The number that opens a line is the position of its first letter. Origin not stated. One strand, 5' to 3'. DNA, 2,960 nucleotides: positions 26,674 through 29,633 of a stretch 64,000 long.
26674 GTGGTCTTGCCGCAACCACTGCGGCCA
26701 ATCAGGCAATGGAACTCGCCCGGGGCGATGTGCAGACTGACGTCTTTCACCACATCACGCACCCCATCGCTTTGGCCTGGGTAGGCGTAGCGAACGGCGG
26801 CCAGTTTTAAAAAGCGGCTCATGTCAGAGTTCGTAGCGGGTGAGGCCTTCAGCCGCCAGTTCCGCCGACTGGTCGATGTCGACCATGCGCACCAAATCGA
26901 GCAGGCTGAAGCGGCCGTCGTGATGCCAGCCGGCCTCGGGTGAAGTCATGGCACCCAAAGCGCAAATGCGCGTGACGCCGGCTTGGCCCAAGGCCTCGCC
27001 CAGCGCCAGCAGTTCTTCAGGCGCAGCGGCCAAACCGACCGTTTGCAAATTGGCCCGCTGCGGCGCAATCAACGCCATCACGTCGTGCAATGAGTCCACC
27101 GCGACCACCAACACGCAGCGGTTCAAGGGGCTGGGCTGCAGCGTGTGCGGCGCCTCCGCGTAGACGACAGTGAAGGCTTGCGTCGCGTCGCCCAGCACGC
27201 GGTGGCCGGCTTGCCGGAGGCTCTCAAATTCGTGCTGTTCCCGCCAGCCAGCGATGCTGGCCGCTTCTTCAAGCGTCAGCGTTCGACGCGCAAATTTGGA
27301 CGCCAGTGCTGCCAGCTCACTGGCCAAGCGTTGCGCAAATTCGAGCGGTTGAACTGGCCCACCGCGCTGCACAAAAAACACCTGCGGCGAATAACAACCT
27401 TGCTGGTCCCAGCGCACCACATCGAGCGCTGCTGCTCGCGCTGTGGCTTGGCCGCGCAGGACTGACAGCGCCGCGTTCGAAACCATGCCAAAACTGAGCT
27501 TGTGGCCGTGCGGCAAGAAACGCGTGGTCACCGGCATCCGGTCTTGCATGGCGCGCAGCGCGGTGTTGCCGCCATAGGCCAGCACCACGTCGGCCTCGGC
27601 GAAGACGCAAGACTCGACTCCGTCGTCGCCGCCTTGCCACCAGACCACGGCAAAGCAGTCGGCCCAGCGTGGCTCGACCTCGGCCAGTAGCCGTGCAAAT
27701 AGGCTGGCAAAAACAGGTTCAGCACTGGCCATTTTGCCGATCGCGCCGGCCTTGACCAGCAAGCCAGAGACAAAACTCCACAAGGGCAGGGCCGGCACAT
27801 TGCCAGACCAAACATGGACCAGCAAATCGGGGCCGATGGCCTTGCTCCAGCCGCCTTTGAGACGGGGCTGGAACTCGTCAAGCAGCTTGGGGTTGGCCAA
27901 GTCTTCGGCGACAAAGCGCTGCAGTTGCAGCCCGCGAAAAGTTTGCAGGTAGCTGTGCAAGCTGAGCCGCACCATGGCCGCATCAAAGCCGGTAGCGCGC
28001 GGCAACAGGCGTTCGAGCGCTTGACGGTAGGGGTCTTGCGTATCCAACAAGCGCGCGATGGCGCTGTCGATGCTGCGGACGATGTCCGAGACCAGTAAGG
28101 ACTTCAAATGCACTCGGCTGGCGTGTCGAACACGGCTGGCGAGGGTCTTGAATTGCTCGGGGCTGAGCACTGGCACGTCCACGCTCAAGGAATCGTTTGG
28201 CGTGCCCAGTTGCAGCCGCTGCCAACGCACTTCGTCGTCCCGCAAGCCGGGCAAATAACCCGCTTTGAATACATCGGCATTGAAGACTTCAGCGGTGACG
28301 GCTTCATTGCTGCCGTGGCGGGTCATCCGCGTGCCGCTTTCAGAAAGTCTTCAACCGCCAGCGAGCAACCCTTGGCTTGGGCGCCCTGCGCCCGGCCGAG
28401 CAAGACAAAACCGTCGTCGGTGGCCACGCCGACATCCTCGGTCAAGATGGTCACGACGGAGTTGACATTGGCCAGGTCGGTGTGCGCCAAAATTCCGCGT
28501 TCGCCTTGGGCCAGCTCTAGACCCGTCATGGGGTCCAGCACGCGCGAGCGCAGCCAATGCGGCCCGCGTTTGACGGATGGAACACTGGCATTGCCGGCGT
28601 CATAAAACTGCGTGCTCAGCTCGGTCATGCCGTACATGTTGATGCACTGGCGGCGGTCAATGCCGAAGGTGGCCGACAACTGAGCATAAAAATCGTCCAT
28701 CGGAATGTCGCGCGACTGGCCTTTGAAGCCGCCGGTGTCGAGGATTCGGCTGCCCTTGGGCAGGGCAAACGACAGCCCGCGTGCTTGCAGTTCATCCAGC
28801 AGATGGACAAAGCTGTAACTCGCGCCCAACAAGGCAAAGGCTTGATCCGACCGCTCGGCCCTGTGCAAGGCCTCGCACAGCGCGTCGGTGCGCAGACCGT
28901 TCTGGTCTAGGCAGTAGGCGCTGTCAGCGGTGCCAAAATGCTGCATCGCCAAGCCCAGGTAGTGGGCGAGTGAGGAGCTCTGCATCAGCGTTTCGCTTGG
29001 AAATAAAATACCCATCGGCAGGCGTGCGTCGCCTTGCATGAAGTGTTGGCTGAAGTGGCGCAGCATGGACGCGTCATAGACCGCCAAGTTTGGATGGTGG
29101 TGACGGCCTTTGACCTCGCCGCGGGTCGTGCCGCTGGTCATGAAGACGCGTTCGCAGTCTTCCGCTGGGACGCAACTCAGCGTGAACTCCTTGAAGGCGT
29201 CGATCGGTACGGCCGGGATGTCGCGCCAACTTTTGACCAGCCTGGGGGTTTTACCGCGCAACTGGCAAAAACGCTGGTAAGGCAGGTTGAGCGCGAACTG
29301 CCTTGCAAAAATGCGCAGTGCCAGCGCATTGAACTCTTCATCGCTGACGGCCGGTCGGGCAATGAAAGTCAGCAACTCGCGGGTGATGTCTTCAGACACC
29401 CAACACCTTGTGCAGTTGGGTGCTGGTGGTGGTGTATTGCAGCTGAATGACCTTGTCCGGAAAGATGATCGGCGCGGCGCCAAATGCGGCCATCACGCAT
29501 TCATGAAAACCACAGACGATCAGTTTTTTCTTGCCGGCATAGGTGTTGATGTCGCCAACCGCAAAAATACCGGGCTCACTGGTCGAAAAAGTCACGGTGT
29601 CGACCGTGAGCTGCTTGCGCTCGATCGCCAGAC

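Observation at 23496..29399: Candidate new vitamin B1 salvage system: LuxE + LuxC + ThiXYZ-like ABC + SDR next to thiD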

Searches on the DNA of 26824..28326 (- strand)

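Call 13: search_rna_families(sources=[L053, L058, L070, L080, L081, L082, L083], threshold=gathering)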
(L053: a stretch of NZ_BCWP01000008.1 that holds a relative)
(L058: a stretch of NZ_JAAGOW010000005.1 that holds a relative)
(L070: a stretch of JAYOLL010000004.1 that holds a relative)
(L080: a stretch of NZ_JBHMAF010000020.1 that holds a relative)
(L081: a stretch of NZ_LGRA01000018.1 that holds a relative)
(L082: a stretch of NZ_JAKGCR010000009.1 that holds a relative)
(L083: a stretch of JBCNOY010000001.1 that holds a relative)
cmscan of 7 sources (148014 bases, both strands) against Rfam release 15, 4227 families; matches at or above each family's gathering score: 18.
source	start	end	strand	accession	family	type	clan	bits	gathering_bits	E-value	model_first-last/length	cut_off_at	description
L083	20931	21048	+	RF00383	IS1222_FSE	Cis-reg; frameshift_element;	-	129.1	45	1.5e-25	1-118/118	no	Insertion sequence IS1222 ribosomal frameshifting element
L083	8685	8814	+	RF00059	TPP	Cis-reg; riboswitch;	-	71.7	54.3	9.1e-12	1-105/105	no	TPP riboswitch aptamer (THI element)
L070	8723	8848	+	RF00059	TPP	Cis-reg; riboswitch;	-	69.5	54.3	3e-11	1-105/105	no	TPP riboswitch aptamer (THI element)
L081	8670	8798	+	RF00059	TPP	Cis-reg; riboswitch;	-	61.7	54.3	2.5e-09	1-105/105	no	TPP riboswitch aptamer (THI element)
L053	8677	8791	+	RF00059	TPP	Cis-reg; riboswitch;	-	57.4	54.3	3e-08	1-105/105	no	TPP riboswitch aptamer (THI element)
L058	8547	8640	+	RF00059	TPP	Cis-reg; riboswitch;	-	56.1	54.3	6.2e-08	1-105/105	no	TPP riboswitch aptamer (THI element)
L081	18224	18260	-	RF01330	CRISPR-DR16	Gene; CRISPR;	-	44.1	35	4.6e-07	1-37/37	no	CRISPR RNA direct repeat element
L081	18298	18334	-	RF01330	CRISPR-DR16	Gene; CRISPR;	-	44.1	35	4.6e-07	1-37/37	no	CRISPR RNA direct repeat element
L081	18372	18408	-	RF01330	CRISPR-DR16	Gene; CRISPR;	-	44.1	35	4.6e-07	1-37/37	no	CRISPR RNA direct repeat element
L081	18446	18482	-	RF01330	CRISPR-DR16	Gene; CRISPR;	-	44.1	35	4.6e-07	1-37/37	no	CRISPR RNA direct repeat element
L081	18519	18555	-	RF01330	CRISPR-DR16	Gene; CRISPR;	-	44.1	35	4.6e-07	1-37/37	no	CRISPR RNA direct repeat element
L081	18593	18629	-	RF01330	CRISPR-DR16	Gene; CRISPR;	-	44.1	35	4.6e-07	1-37/37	no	CRISPR RNA direct repeat element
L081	18666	18702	-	RF01330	CRISPR-DR16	Gene; CRISPR;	-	44.1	35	4.6e-07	1-37/37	no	CRISPR RNA direct repeat element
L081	18741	18777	-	RF01330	CRISPR-DR16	Gene; CRISPR;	-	44.1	35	4.6e-07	1-37/37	no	CRISPR RNA direct repeat element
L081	18814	18850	-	RF01330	CRISPR-DR16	Gene; CRISPR;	-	44.1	35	4.6e-07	1-37/37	no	CRISPR RNA direct repeat element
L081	18888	18924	-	RF01330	CRISPR-DR16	Gene; CRISPR;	-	44.1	35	4.6e-07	1-37/37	no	CRISPR RNA direct repeat element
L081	18962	18998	-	RF01330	CRISPR-DR16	Gene; CRISPR;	-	44.1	35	4.6e-07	1-37/37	no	CRISPR RNA direct repeat element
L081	19036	19072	-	RF01330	CRISPR-DR16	Gene; CRISPR;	-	44.1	35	4.6e-07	1-37/37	no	CRISPR RNA direct repeat element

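Call 17: search_rna_families(sources=[L007, L020, L026, L036, L042, L016, L038], threshold=gathering)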
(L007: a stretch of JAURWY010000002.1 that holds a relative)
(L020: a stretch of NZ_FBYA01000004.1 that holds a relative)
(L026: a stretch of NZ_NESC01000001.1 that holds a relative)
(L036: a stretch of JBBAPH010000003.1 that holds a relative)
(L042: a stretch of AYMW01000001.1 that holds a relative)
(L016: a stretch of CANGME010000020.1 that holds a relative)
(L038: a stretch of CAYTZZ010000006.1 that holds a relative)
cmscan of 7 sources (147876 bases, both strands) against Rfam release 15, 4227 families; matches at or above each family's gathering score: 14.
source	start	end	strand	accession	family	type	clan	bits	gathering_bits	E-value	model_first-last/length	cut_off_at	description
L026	19112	19184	+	RF00005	tRNA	Gene; tRNA;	CL00001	68.7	29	1.7e-12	1-71/71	no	tRNA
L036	18845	18917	+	RF00005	tRNA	Gene; tRNA;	CL00001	68.7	29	1.7e-12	1-71/71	no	tRNA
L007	19031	19103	+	RF00005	tRNA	Gene; tRNA;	CL00001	68.4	29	2e-12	1-71/71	no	tRNA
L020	18826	18898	+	RF00005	tRNA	Gene; tRNA;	CL00001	68.4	29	2e-12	1-71/71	no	tRNA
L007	8752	8856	+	RF00059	TPP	Cis-reg; riboswitch;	-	65.4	54.3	3.1e-10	1-105/105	no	TPP riboswitch aptamer (THI element)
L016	8528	8599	+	RF00005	tRNA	Gene; tRNA;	CL00001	64.8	29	2e-11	1-71/71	no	tRNA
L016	8737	8839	+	RF00059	TPP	Cis-reg; riboswitch;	-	61.1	54.3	3.5e-09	1-105/105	no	TPP riboswitch aptamer (THI element)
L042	8799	8901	+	RF00059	TPP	Cis-reg; riboswitch;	-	60.4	54.3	5.4e-09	1-105/105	no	TPP riboswitch aptamer (THI element)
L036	8711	8817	+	RF00059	TPP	Cis-reg; riboswitch;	-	59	54.3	1.2e-08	1-105/105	no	TPP riboswitch aptamer (THI element)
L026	19480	19553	-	RF00005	tRNA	Gene; tRNA;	CL00001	58.1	29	1.3e-09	1-71/71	no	tRNA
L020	7474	7576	+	RF00059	TPP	Cis-reg; riboswitch;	-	56.7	54.3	4.2e-08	1-105/105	no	TPP riboswitch aptamer (THI element)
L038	8749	8861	+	RF00059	TPP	Cis-reg; riboswitch;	-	56.5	54.3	4.8e-08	1-105/105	no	TPP riboswitch aptamer (THI element)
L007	15719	15816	+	RF00059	TPP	Cis-reg; riboswitch;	-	56.4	54.3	5.2e-08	1-105/105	no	TPP riboswitch aptamer (THI element)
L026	8731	8833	+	RF00059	TPP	Cis-reg; riboswitch;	-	55.3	54.3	9.4e-08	1-105/105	no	TPP riboswitch aptamer (THI element)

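Call 42: search_rna_families(sources=[L074, L075, L080], threshold=evalue, max_evalue=0.05)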
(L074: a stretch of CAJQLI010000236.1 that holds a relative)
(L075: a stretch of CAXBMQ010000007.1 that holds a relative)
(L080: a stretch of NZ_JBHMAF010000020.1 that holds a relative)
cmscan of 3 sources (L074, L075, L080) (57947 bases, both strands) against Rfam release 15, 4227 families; matches with E-value up to 0.05: 4.
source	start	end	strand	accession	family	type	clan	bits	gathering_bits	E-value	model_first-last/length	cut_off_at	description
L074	3265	3386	+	RF00059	TPP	Cis-reg; riboswitch;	-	64.3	54.3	2.3e-10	1-105/105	no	TPP riboswitch aptamer (THI element)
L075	8678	8802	+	RF00059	TPP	Cis-reg; riboswitch;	-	63.7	54.3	3.2e-10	1-105/105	no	TPP riboswitch aptamer (THI element)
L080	8738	8845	+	RF00059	TPP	Cis-reg; riboswitch;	-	47.7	54.3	2.7e-06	1-105/105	no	TPP riboswitch aptamer (THI element)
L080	17319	17406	+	RF00080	Manganese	Cis-reg; riboswitch;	-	35.7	45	4.2e-06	1-177/177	no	Manganese Mn2+ riboswitch aptamer (yybP-ykoY)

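Call 43: search_rna_families(source=L082, threshold=evalue, max_evalue=0.05)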
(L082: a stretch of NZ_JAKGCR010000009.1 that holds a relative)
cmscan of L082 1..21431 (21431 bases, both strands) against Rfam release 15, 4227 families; matches with E-value up to 0.05: 1.
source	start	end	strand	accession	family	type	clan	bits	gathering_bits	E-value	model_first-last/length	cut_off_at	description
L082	8721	8830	+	RF00059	TPP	Cis-reg; riboswitch;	-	52.9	54.3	5.4e-08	1-105/105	no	TPP riboswitch aptamer (THI element)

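Call 61: build_rna_model(alignment_id=A3)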
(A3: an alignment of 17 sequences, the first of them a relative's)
Model R1 built from alignment A3 (17 sequences, 145 columns); structure: RNAalifold consensus.
model positions 110; base pairs 12; branch points 1; effective number of sequences 4.87; information 0.59 bits per position. Calibrated on 0.2 Mb of random sequence (short: E-values are rough).
structure used (alignment columns):
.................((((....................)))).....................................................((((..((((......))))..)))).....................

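Call 62: search_with_rna_model(model_id=R1, sources=[window, L004, L005, L006, L007, L008, L009, L010, L011, L012, L013, L014, L015, L016, L017, L018, L019, L020, L021, L022, L023, L024, L025, L026, L027, L028, L029, L030, L031, L032, L033, L034, L035, L036, L037, L038, L039, L040, L041, L042, L043, L044, L045, L046, L047, L048, L049, L050, L051, L052, L053, L054, L055, L056, L057, L058, L059, L060, L061, L062, L063, L064, L065, L066, L067, L068, L069, L070, L071, L072, L073, L074, L075, L076, L077, L078, L079, L080, L081, L082, L083], max_evalue=0.001)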
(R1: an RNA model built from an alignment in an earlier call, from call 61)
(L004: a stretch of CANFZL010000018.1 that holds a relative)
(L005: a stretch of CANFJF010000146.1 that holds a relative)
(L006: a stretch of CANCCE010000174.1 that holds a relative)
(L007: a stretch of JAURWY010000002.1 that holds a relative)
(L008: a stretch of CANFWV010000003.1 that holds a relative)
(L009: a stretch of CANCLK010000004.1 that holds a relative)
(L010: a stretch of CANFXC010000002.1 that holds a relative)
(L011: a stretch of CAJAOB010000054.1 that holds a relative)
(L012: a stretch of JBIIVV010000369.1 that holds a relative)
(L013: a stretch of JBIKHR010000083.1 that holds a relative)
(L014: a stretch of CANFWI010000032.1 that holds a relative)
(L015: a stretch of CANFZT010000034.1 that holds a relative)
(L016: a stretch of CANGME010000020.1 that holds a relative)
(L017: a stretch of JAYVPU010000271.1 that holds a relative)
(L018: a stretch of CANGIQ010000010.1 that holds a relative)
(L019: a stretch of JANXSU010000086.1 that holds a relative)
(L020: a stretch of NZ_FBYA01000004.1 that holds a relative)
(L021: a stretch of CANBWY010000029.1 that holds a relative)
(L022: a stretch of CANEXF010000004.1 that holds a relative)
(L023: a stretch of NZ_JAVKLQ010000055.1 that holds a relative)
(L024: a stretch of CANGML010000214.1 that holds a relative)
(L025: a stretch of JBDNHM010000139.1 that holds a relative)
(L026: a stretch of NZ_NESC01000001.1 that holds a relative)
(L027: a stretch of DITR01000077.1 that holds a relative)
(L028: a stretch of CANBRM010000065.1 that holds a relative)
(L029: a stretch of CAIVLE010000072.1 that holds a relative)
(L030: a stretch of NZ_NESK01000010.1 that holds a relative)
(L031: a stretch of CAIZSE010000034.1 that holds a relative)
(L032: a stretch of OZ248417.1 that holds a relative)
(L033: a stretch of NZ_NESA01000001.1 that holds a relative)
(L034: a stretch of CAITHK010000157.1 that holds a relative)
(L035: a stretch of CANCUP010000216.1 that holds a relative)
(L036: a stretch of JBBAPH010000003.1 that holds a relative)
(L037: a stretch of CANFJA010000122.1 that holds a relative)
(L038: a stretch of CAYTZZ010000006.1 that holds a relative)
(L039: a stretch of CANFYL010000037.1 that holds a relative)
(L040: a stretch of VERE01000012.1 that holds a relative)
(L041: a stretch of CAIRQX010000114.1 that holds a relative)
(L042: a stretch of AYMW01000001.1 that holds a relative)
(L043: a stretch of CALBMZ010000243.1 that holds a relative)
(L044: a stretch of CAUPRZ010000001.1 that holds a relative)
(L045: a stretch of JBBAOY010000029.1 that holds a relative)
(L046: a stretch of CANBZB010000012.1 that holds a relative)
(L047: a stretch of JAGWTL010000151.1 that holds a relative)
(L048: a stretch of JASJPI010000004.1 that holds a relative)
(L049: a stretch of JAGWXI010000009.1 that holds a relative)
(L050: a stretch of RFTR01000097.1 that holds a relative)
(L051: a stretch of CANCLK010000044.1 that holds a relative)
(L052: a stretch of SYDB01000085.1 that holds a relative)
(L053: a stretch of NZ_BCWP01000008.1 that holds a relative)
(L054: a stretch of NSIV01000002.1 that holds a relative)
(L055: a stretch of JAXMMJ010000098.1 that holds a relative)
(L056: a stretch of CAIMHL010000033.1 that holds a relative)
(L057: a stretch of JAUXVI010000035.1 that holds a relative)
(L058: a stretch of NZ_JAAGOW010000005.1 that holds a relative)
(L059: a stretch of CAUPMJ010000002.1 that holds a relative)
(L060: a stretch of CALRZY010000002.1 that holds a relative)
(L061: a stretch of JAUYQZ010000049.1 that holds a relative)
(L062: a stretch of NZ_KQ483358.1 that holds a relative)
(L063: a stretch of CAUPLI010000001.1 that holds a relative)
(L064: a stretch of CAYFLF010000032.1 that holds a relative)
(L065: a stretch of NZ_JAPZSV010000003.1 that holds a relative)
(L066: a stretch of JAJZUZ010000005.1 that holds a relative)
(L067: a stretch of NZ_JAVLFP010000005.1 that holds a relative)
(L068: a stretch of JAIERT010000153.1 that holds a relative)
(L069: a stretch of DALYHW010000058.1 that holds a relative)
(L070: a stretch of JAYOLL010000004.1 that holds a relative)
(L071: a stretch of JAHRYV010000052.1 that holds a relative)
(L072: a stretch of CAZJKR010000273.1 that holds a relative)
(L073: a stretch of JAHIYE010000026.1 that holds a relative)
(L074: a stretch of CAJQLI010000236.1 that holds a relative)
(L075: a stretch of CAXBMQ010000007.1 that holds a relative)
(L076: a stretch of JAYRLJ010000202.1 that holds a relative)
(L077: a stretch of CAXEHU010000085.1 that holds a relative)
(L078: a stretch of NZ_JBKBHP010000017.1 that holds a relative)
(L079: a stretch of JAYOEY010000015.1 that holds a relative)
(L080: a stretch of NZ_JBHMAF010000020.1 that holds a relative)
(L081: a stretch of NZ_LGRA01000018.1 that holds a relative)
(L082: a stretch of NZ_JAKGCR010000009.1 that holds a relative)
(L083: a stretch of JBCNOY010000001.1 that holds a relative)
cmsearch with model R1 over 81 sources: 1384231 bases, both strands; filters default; matches with E-value up to 0.001: 77.
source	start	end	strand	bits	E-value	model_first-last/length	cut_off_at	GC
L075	8678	8800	+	93.2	1.9e-20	1-110/110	no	0.64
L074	3264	3386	+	92.5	3e-20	1-110/110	no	0.61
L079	8711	8833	+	92.1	3.8e-20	1-110/110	no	0.6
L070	8723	8847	+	90.2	1.1e-19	1-110/110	no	0.66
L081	8670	8797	+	83.9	4.6e-18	1-110/110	no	0.68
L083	8685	8812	+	83.8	4.8e-18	1-110/110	no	0.62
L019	8737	8839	+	81.2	2.1e-17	1-110/110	no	0.49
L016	8737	8839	+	81.2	2.1e-17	1-110/110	no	0.5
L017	8736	8839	+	81.1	2.3e-17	1-110/110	no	0.47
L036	8711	8817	+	79.8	4.8e-17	1-110/110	no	0.51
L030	7470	7572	+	79.3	6.6e-17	1-110/110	no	0.54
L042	8799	8901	+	79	7.7e-17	1-110/110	no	0.53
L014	8700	8803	+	78.4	1.1e-16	1-110/110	no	0.52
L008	8720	8824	+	78.4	1.1e-16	1-110/110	no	0.53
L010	8721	8825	+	78.4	1.1e-16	1-110/110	no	0.53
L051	6295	6399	+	78.4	1.1e-16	1-110/110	no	0.53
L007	8752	8856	+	78.1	1.3e-16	1-110/110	no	0.52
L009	8726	8830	+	77.6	1.7e-16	1-110/110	no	0.5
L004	8708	8812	+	77.6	1.8e-16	1-110/110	no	0.5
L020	7474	7576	+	77.5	1.9e-16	1-110/110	no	0.58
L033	8731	8833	+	77.2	2.2e-16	1-110/110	no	0.53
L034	8731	8833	+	77.2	2.2e-16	1-110/110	no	0.53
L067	8731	8833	+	77.2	2.2e-16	1-110/110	no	0.53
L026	8731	8833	+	76.9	2.6e-16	1-110/110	no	0.57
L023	7453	7555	+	76.8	2.7e-16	1-110/110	no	0.53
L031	8737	8839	+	76.7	3e-16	1-110/110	no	0.54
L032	8661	8763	+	76.7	3e-16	1-110/110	no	0.54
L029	2737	2839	+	76.7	3e-16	1-110/110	no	0.52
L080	8738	8845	+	76.1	4.2e-16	1-110/110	no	0.47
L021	8690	8792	+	75.7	5.5e-16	1-110/110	no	0.56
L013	1008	1117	+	75.3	6.6e-16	1-110/110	no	0.54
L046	8746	8850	+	73.1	2.4e-15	1-110/110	no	0.51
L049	8735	8839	+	72.8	2.8e-15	1-110/110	no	0.52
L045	8731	8835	+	72.8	3e-15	1-110/110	no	0.53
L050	748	852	+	72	4.6e-15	1-110/110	no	0.52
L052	2061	2165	+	71.5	6e-15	1-110/110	no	0.54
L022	8731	8840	+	71.2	7.3e-15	1-110/110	no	0.49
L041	8735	8839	+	71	8.1e-15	1-110/110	no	0.53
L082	8722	8830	+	69.1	2.5e-14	1-110/110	no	0.44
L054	8666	8780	+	68.5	3.5e-14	1-110/110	no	0.61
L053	8677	8791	+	68.4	3.8e-14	1-110/110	no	0.59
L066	8724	8832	+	66.9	8.9e-14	1-110/110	no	0.59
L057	8678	8792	+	66.9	9.1e-14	1-110/110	no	0.62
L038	8749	8861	+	66.7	1e-13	1-110/110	no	0.61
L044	8726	8833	+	65.7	1.8e-13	1-110/110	no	0.56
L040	8749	8861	+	65.2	2.4e-13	1-110/110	no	0.6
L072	106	220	+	65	2.7e-13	1-110/110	no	0.64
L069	4120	4231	+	64.4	3.9e-13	1-110/110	no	0.56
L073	8640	8758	+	64.3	4.2e-13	1-110/110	no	0.5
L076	3160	3274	+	64.2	4.3e-13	1-110/110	no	0.63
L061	8714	8823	+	63.6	6.1e-13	1-110/110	no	0.61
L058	8547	8640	+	63.6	6.2e-13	1-110/110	no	0.6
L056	316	418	+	62.3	1.3e-12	1-110/110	no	0.51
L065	8713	8833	+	62.2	1.4e-12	1-110/110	no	0.6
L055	8714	8835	+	62.1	1.5e-12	1-110/110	no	0.58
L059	8708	8829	+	62.1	1.5e-12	1-110/110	no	0.58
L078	8709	8830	+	61.8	1.8e-12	1-110/110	no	0.6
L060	8726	8834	+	61.7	1.8e-12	1-110/110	no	0.57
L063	8725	8834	+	61.2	2.6e-12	1-110/110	no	0.59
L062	8721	8829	+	61.1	2.7e-12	1-110/110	no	0.61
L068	3483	3604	+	59.4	7.3e-12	1-110/110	no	0.57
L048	8678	8791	+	59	9.3e-12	1-110/110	no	0.55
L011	6976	7073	+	57.8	1.8e-11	1-110/110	no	0.57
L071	1056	1202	+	57.7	1.9e-11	1-110/110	no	0.62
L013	7956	8054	+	56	5.1e-11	1-110/110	no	0.56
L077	8697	8818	+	55.1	8.5e-11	1-110/110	no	0.59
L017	8428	8531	+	55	9.2e-11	1-110/110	no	0.65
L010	15694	15791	+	53.3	2.5e-10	1-110/110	no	0.54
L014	15701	15798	+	52.8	3.4e-10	1-110/110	no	0.54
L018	8688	8829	+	52.2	4.8e-10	1-110/110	no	0.57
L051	13269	13366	+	51.8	6e-10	1-110/110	no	0.54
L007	15719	15816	+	49.7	2e-09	1-110/110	no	0.55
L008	15694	15791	+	48.4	4.3e-09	1-110/110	no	0.55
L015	3295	3436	+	48.1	5.1e-09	1-110/110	no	0.56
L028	8690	8841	+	46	1.7e-08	1-110/110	no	0.52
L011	1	42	+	28.9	0.00037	69-110/110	5'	0.57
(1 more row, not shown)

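Call 63: search_with_rna_model(model_id=R1, sources=[L025, L027, L043, L039], max_evalue=10, filters=off)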
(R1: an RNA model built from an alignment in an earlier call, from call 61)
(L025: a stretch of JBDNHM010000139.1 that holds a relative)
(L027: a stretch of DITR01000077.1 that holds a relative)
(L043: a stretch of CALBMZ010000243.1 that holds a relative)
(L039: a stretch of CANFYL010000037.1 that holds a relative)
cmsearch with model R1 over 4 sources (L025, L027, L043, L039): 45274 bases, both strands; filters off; matches with E-value up to 10: 10.
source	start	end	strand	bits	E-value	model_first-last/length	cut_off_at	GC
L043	1229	1343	-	11.5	0.31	1-110/110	no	0.49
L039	9187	9254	-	8.6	1.7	1-110/110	no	0.56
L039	11413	11469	-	8.3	2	1-110/110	no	0.46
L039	4085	4126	-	7.3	3.7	1-110/110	no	0.38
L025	6254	6298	-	7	4.2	1-110/110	no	0.47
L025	12434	12526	-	6.8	4.8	1-110/110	no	0.55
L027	7716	7798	+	6.6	5.5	1-110/110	no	0.46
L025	2912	2990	-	6.4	6.1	1-110/110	no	0.49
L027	47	145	-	6.3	6.6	1-110/110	no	0.59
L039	7977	8030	-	6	7.8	1-110/110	no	0.54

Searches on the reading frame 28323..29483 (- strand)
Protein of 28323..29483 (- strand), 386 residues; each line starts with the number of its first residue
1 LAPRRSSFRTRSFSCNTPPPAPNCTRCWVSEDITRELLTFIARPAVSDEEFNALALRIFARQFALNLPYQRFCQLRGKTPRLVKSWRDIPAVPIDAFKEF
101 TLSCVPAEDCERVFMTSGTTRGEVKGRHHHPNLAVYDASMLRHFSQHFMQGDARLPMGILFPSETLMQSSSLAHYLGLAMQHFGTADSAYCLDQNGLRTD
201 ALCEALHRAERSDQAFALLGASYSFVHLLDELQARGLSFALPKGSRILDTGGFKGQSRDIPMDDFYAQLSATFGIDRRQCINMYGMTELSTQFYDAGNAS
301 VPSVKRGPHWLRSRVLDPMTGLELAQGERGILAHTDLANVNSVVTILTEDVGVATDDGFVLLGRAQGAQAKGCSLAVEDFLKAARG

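Call 3: search_protein_families(library=pfam, proteins=[window:28323-29483:-])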
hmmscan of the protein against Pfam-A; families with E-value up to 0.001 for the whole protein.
window:28323-29483:- (386 aa): 2 families
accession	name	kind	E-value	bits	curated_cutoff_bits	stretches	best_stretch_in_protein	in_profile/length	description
PF04443.18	LuxE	-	1.8e-20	73.6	24.9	1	51-379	38-388/391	Acyl-protein synthetase, LuxE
PF00501.34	AMP-binding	-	1.4e-05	24.5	29.9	1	104-332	158-372/384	AMP-binding enzyme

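Call 6: search_protein_families(library=ncbifam, proteins=[window:28323-29483:-])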
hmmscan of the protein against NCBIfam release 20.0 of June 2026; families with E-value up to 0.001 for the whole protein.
window:28323-29483:- (386 aa): 1 family
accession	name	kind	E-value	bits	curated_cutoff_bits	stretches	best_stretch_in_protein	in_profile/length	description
NF052244.1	LCFA_lig_LuxE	equivalog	2.1e-19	69.7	550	1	190-379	168-364/367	long-chain-fatty-acid--protein ligase LuxE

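Call 47: search_solved_structures(query=window:28323-29399:-, max_evalue=0.001, show_alignments=2)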
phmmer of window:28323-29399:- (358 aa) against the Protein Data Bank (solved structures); distinct sequences matched with E-value up to 0.001: 1.
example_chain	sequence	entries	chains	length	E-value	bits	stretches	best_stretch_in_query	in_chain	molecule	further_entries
7xc6_E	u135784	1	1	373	2.2e-14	56.5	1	25-351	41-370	LuxE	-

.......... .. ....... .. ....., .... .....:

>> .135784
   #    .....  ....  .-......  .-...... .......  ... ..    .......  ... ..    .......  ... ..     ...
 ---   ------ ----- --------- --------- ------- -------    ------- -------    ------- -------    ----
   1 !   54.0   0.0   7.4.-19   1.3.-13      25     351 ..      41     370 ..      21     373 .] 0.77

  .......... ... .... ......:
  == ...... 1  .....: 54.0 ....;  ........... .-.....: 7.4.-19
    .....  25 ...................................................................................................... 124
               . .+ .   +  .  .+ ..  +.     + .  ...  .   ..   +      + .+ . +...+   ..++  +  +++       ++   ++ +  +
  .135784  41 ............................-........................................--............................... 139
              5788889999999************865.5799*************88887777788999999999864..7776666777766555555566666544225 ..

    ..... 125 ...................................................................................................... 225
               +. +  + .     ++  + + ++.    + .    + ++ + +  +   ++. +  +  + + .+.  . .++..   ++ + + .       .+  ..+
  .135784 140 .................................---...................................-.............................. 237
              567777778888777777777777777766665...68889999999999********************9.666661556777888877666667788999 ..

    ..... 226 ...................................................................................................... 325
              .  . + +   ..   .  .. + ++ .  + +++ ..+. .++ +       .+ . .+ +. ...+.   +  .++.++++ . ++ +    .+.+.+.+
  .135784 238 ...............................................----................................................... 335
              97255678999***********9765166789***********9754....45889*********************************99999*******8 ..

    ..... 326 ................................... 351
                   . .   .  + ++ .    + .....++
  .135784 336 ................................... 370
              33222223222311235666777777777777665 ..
